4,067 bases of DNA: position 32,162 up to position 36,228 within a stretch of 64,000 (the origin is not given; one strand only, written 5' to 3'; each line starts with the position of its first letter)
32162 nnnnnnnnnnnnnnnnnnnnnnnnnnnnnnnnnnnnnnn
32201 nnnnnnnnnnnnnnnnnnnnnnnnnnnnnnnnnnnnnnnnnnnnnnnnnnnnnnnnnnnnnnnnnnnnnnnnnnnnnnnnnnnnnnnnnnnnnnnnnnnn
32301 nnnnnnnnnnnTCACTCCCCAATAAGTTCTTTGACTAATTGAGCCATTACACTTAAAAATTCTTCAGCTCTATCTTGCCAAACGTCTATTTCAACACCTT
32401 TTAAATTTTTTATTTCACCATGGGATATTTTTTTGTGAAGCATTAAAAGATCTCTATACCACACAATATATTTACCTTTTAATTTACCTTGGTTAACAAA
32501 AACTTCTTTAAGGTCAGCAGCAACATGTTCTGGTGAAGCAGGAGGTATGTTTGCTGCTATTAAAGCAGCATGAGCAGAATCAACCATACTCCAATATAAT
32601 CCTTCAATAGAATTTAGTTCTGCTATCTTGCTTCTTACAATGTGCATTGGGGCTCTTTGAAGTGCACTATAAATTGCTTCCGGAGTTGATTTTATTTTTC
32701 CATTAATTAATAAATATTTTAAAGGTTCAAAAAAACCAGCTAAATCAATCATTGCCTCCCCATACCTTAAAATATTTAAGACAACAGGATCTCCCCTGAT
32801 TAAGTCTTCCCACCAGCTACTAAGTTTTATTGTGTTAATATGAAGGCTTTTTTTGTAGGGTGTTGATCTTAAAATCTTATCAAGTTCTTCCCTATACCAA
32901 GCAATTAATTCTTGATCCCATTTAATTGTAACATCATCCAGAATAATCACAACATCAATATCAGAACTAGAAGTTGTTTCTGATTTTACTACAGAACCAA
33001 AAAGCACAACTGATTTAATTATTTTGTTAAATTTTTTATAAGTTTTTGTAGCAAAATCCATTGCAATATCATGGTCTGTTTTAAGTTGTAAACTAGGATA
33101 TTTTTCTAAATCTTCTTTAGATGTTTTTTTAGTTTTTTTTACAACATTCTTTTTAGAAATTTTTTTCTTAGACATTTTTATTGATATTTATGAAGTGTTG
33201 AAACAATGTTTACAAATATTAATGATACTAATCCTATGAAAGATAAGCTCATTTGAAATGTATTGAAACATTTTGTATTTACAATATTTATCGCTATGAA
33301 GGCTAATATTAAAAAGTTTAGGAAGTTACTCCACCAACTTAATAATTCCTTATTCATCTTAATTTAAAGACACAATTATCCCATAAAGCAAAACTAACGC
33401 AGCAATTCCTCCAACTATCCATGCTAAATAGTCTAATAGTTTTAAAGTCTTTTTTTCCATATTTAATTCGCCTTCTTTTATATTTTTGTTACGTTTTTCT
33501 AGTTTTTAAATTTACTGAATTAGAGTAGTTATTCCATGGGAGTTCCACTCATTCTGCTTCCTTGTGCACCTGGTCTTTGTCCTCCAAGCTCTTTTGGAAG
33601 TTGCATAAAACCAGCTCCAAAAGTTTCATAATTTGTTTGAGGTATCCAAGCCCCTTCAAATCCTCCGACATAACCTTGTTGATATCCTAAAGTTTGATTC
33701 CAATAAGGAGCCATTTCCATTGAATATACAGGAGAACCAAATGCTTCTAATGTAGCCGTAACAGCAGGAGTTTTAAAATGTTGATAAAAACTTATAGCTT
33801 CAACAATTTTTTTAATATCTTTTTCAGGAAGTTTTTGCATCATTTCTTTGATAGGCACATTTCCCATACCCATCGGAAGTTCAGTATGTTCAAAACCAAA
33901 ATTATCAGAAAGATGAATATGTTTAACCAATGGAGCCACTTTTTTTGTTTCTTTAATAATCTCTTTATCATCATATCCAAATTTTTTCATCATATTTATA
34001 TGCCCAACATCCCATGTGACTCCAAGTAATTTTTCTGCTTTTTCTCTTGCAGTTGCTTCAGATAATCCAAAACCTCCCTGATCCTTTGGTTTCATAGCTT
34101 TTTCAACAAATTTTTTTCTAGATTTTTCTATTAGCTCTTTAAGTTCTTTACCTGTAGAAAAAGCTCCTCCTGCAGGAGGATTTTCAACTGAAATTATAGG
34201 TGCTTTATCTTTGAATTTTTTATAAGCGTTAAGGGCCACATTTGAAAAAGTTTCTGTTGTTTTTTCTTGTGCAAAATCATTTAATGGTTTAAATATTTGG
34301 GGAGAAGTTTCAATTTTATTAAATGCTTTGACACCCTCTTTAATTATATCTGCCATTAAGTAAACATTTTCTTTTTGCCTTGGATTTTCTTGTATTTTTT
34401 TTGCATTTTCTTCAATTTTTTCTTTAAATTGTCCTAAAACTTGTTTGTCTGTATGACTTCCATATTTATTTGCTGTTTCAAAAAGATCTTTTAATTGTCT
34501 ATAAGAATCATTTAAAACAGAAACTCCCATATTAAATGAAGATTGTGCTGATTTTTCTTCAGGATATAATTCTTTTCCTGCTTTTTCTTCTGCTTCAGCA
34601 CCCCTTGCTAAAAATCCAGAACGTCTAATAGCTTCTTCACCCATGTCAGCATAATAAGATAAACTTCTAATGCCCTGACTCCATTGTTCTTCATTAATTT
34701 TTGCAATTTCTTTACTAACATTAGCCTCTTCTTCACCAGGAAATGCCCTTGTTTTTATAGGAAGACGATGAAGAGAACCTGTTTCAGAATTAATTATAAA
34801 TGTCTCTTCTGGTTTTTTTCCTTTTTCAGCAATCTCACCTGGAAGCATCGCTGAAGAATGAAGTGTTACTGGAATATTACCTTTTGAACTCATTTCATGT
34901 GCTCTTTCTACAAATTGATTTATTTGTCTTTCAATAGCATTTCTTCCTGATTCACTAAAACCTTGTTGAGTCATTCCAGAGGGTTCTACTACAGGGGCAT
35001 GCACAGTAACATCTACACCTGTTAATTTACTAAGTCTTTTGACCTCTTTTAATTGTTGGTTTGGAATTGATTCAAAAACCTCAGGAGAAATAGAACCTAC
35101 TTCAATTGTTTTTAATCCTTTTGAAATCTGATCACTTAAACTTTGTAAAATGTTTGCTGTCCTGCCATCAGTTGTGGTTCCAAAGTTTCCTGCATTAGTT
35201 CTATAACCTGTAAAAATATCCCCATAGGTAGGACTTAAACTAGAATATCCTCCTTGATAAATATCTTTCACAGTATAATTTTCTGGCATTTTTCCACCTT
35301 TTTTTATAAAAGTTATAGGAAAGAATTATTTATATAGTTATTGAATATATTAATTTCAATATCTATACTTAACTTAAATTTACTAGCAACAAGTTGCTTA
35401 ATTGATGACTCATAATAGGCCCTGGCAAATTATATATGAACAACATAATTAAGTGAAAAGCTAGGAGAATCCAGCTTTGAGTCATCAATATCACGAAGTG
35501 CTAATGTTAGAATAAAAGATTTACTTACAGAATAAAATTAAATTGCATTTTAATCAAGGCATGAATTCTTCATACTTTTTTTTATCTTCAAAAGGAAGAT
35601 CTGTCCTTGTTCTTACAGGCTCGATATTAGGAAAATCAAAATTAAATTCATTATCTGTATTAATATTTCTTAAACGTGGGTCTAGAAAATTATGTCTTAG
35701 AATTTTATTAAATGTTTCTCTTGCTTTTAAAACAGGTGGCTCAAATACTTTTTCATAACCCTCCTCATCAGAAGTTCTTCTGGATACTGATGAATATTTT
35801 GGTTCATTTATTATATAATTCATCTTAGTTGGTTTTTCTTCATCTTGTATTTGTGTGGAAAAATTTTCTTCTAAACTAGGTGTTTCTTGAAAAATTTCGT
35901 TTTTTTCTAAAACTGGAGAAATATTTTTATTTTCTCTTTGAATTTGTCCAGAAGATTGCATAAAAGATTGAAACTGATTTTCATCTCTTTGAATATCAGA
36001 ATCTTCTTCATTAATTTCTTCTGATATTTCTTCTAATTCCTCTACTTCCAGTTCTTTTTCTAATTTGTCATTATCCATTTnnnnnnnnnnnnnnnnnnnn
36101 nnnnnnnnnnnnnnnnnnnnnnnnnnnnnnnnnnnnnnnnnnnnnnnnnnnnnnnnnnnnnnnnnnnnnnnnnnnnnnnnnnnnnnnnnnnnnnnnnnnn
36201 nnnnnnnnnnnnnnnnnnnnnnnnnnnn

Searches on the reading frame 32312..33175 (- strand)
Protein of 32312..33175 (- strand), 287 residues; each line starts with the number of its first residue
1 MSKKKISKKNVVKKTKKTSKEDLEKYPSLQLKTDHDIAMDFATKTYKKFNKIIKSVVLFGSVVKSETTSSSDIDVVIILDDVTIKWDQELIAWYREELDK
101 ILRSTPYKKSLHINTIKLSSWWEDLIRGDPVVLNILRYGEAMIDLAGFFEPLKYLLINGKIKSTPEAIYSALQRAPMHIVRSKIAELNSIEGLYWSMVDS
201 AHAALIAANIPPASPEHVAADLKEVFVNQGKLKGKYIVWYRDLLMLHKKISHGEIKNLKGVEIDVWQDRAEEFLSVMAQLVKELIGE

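Call 69: search_protein_families(library=pfam, max_evalue=0.001, proteins=[window:32312-33175:-])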
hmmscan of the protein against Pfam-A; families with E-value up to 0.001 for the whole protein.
window:32312-33175:- (287 aa): 2 families
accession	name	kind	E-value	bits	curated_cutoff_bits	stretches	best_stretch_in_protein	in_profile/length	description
PF01909.29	NTP_transf_2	-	3.6e-09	37.3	21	1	48-102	10-65/93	Nucleotidyltransferase domain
PF18765.7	Polbeta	-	7.8e-08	32.8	26.9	1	48-90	8-49/93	Polymerase beta, Nucleotidyltransferase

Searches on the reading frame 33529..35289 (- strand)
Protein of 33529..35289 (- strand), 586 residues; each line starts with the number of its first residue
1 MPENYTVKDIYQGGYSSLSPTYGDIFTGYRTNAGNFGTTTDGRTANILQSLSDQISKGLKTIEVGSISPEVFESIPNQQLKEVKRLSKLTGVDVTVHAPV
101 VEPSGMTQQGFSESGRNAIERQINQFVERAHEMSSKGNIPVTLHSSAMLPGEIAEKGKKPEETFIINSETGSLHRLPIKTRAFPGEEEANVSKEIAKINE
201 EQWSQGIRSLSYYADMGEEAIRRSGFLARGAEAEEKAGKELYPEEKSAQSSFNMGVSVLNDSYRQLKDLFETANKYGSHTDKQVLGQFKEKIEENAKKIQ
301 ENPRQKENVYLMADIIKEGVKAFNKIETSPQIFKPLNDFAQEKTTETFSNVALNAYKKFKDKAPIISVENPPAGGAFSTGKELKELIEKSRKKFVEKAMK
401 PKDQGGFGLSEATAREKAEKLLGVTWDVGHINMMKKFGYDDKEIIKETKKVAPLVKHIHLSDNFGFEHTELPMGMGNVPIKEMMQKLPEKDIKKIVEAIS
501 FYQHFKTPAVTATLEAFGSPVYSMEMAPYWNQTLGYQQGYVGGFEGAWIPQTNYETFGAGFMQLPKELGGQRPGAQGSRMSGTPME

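Call 69: search_protein_families(library=pfam, max_evalue=0.001, proteins=[window:33529-35289:-])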
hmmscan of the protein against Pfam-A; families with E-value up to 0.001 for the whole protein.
window:33529-35289:- (586 aa): 1 family
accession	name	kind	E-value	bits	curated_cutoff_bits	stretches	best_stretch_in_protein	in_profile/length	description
PF01261.30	AP_endonuc_2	-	1.4e-10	41.7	31.1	1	385-496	110-225/249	Xylose isomerase-like TIM barrel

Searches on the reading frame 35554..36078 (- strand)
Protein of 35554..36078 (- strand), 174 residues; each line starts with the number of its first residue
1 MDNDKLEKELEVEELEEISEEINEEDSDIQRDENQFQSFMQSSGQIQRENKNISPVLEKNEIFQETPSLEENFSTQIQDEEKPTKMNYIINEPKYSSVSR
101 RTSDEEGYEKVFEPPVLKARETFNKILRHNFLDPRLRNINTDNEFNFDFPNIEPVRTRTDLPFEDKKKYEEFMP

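Call 69: search_protein_families(library=pfam, max_evalue=0.001, proteins=[window:35554-36078:-])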
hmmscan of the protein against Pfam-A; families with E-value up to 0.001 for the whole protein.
window:35554-36078:- (174 aa): 0 families

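Call 71: search_protein_families(library=ncbifam, max_evalue=0.01, proteins=[window:35554-36078:-])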
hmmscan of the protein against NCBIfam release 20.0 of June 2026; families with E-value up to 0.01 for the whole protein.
window:35554-36078:- (174 aa): 0 families
